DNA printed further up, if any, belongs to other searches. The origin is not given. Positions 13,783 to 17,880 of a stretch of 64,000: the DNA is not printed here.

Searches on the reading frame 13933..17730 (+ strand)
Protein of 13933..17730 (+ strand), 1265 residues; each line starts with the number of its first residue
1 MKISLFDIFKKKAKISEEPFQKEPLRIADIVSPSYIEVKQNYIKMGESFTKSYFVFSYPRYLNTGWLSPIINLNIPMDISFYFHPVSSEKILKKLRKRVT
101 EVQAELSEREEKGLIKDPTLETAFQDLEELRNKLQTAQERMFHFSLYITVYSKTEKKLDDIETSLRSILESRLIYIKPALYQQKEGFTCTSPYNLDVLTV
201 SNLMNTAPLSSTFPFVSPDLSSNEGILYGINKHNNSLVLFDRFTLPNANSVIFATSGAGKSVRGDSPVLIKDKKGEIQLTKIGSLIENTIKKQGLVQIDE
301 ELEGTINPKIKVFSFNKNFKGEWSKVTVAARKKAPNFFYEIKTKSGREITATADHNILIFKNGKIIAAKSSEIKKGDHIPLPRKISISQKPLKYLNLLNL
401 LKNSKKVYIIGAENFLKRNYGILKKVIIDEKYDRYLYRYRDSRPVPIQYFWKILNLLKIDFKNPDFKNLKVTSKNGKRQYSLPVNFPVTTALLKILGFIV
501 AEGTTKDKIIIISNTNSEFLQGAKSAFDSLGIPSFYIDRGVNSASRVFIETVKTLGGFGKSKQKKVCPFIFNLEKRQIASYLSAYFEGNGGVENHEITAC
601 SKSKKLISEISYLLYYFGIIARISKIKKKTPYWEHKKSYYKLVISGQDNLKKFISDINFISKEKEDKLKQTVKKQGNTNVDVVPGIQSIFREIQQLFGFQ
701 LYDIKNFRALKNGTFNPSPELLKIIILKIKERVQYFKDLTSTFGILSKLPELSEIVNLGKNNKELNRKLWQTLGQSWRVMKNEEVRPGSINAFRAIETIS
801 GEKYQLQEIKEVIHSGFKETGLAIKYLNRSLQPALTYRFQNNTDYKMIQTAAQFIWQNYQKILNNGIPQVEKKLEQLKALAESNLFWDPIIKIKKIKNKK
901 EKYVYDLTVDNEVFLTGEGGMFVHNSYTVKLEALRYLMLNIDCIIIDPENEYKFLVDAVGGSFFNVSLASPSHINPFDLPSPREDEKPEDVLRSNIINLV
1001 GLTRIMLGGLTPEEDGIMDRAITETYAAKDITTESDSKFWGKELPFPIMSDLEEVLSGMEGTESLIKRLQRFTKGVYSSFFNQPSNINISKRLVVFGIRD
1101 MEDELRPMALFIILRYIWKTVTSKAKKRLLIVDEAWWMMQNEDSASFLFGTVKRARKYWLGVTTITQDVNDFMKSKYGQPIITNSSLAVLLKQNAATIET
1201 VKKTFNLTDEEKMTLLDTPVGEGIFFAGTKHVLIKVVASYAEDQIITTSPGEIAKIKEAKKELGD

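Call 58: search_protein_families(library=pfam, proteins=[window:13933-17730:+], max_evalue=0.00001)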
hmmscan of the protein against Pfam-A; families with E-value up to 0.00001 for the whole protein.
window:13933-17730:+ (1265 aa): 3 families
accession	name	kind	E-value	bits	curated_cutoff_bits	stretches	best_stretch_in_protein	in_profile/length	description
PF19044.6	P-loop_TraG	-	1.2e-20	74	25.8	1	926-1216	43-343/413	TraG P-loop domain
PF14890.11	Intein_splicing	-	2.2e-20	73.4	35.8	1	303-925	17-155/155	Intein splicing domain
PF14528.11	LAGLIDADG_3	-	2.2e-15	57.1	22.5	1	577-657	2-81/82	LAGLIDADG-like domain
